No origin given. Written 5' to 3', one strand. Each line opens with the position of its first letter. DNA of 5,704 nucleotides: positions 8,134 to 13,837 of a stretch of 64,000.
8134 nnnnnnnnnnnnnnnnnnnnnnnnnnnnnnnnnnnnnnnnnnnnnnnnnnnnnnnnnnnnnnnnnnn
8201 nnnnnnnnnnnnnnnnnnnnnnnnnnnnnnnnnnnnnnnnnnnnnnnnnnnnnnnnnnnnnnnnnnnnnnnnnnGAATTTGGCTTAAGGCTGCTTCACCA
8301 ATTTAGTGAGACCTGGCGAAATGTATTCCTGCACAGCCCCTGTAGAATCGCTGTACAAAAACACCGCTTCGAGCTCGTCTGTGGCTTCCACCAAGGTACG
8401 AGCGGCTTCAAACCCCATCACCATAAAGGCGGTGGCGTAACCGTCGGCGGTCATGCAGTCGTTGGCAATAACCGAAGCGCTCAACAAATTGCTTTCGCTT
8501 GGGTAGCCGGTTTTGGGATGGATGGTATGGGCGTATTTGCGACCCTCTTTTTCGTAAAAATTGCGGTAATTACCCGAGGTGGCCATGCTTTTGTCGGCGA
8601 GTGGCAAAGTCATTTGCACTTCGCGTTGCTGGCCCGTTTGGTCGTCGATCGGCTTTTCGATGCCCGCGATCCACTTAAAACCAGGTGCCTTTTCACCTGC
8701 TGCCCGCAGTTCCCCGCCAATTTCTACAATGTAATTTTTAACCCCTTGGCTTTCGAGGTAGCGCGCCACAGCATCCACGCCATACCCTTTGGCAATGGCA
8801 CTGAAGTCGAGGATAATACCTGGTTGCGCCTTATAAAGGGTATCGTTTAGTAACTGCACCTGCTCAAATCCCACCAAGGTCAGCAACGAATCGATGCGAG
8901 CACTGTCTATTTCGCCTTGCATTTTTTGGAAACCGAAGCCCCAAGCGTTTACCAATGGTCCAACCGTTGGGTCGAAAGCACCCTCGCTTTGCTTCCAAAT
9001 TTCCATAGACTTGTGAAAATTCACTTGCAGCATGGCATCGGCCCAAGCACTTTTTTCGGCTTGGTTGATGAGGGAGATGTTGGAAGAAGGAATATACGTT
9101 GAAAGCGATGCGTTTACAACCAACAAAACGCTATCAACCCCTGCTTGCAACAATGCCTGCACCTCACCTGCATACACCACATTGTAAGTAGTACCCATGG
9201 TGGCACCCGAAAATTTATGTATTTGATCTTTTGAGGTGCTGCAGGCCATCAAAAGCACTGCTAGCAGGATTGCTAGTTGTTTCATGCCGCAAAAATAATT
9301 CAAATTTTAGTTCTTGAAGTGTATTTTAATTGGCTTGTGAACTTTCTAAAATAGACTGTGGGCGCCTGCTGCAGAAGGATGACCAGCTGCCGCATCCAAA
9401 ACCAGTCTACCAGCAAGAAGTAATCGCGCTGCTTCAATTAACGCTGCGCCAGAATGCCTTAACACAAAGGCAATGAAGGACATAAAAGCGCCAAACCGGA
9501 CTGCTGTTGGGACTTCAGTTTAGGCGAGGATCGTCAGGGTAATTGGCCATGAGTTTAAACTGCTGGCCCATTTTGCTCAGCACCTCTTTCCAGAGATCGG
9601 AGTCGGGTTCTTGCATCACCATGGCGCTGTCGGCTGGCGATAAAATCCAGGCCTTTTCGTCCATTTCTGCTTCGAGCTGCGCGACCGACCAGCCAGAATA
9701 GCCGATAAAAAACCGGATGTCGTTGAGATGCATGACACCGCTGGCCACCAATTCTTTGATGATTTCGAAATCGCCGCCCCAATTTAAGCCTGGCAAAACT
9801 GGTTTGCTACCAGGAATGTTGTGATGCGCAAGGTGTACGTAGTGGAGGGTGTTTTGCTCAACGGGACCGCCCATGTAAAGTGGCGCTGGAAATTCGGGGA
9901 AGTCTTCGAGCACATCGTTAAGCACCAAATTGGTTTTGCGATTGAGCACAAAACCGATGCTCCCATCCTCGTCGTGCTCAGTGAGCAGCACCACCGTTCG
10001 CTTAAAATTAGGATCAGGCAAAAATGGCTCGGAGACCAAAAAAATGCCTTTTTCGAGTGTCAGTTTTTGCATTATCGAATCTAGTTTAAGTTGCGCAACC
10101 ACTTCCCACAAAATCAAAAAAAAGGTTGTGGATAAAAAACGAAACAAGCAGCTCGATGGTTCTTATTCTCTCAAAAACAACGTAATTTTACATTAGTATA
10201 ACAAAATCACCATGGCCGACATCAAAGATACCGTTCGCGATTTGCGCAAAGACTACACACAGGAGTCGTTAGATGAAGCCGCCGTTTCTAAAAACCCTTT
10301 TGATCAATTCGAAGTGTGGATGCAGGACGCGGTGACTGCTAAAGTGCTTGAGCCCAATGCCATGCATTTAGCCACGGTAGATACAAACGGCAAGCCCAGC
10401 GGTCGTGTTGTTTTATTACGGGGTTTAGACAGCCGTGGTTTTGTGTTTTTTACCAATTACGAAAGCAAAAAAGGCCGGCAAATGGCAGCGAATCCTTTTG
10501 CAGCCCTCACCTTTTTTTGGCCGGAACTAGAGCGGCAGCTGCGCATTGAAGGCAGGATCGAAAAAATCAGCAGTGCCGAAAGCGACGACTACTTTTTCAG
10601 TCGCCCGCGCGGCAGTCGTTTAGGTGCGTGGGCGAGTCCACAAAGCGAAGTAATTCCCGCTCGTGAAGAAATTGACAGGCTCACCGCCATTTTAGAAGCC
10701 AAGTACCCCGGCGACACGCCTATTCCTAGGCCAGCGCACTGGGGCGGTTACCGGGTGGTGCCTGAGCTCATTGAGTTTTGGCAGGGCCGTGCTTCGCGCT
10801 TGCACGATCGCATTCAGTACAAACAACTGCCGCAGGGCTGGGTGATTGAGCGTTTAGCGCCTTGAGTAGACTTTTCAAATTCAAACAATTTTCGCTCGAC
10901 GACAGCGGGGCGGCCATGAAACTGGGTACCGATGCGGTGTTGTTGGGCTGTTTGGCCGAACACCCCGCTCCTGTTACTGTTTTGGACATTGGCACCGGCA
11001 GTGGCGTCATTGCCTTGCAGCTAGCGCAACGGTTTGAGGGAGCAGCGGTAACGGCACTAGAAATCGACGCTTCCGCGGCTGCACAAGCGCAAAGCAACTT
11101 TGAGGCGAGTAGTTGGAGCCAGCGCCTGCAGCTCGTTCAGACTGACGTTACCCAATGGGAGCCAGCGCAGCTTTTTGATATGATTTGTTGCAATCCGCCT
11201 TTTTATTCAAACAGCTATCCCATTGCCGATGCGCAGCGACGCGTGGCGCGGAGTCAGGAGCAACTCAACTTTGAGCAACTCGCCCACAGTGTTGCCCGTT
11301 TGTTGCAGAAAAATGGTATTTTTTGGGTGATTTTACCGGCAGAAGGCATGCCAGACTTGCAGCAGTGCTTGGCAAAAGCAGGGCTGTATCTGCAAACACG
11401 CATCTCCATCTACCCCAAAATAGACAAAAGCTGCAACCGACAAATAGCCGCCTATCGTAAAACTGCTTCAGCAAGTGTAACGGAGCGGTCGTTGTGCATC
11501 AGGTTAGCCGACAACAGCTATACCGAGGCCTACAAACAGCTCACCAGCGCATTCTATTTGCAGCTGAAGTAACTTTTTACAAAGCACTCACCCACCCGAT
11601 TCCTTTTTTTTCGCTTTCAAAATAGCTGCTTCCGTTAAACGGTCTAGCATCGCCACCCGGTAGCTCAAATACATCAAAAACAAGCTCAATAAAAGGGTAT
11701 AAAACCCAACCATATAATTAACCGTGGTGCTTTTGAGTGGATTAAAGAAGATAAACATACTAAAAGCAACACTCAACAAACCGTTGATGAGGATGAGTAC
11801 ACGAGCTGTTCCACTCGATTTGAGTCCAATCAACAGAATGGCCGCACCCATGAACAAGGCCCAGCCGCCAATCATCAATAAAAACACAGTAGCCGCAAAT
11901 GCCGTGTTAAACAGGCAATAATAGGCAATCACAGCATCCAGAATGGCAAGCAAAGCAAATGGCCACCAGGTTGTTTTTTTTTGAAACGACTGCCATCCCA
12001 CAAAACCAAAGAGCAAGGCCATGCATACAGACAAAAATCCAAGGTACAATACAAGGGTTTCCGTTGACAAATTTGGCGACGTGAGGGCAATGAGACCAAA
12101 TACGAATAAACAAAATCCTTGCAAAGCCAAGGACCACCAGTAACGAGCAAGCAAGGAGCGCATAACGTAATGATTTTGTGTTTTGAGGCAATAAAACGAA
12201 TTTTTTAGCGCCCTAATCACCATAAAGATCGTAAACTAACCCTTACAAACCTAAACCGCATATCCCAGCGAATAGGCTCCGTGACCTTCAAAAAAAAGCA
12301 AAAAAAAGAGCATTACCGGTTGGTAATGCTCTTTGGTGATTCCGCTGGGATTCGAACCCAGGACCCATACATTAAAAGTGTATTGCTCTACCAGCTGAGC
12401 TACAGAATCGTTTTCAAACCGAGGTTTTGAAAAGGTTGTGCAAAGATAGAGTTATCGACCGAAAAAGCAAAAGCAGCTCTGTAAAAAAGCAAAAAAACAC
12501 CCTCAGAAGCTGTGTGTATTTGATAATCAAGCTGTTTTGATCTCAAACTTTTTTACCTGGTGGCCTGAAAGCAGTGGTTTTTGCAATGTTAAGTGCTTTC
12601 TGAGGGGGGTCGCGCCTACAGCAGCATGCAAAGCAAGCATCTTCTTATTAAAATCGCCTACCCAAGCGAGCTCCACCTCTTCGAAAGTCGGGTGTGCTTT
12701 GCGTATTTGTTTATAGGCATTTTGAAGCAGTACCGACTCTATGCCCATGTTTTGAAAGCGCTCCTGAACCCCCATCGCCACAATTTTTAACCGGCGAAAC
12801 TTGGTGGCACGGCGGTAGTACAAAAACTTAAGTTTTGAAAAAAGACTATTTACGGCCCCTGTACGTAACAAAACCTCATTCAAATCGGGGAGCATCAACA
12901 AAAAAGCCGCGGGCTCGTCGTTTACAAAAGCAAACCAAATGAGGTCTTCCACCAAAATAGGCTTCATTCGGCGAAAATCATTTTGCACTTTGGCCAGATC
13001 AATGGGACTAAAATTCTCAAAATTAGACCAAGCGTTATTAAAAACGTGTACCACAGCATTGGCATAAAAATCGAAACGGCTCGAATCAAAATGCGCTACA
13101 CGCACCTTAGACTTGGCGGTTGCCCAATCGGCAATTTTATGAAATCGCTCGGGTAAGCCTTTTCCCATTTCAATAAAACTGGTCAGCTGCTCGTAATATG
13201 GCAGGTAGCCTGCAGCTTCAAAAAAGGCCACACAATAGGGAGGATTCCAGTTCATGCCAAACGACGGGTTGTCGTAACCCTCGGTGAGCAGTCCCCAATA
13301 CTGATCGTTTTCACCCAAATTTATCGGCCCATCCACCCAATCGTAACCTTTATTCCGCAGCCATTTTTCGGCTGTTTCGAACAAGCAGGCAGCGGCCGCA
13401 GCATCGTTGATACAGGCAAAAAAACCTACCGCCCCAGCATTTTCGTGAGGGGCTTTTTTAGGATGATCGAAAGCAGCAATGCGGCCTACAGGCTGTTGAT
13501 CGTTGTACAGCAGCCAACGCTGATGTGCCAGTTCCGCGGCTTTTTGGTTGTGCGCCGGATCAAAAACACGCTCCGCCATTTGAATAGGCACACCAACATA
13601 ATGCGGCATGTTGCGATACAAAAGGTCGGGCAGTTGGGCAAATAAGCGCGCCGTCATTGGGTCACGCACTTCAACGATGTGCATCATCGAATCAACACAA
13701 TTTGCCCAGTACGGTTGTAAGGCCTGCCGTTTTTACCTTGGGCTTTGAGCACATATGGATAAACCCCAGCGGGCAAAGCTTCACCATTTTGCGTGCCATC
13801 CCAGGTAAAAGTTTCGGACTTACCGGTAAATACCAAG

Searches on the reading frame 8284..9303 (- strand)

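Call 73: search_protein_families(library=pfam, proteins=[window:8284-9303:-])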
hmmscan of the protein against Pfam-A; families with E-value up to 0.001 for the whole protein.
window:8284-9303:- (339 aa): 1 family
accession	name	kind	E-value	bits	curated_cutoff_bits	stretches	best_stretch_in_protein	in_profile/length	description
PF02424.20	ApbE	-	3.4e-84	283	25.6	1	36-315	1-266/266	ApbE family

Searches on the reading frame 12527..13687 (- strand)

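Call 73: search_protein_families(library=pfam, proteins=[window:12527-13687:-])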
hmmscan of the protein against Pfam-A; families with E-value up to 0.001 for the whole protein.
window:12527-13687:- (386 aa): 1 family
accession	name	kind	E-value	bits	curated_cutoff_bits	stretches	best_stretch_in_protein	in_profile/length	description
PF00583.31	Acetyltransf_1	-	3.2e-05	24.6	20.7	0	246-358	31-115/116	Acetyltransferase (GNAT) family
